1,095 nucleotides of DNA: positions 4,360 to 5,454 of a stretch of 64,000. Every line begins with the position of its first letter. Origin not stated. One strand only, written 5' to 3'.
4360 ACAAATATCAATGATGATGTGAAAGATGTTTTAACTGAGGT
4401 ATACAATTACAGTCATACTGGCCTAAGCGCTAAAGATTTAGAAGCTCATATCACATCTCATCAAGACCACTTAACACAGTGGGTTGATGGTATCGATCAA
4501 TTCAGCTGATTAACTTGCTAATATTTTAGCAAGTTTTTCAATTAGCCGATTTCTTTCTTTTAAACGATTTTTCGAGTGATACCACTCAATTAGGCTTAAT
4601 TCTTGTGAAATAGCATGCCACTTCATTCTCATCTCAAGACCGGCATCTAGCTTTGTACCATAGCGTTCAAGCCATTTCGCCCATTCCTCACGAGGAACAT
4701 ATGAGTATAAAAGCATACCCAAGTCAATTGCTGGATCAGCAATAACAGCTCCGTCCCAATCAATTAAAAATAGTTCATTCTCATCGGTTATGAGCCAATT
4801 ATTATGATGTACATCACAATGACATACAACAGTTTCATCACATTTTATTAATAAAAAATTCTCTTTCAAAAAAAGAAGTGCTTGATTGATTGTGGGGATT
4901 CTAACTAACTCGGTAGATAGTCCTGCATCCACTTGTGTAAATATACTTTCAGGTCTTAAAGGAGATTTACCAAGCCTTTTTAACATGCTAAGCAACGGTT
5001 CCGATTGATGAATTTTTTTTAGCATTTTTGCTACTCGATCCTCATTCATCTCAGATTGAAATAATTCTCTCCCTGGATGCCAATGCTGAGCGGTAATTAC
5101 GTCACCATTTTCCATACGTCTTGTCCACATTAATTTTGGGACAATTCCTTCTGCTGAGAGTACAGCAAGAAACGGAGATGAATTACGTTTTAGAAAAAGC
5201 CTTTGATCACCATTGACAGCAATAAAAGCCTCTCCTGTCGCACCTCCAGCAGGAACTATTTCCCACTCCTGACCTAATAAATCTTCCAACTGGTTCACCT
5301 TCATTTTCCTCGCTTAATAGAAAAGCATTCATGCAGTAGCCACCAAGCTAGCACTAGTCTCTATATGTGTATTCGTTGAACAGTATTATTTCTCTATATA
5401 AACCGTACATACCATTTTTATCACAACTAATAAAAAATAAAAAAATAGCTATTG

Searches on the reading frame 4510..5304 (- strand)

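Call 89: search_protein_families(library=pfam, proteins=[window:4510-5304:-], max_evalue=0.01)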
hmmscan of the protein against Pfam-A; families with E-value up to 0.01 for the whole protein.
window:4510-5304:- (264 aa): 4 families
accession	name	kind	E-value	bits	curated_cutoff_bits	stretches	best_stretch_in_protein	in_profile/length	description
PF01636.29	APH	-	1.4e-23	84.3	23.2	1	19-219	6-229/239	Phosphotransferase enzyme family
PF01633.27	Choline_kinase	-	1.6e-08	34.7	29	1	36-200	38-205/300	Choline/ethanolamine kinase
PF02958.26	EcKL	-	2.1e-05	24.4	22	1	158-221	215-287/294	Ecdysteroid kinase-like family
PF07914.17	DUF1679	-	0.00063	19.2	24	1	157-215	267-334/414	Uncharacterized oxidoreductase dhs-27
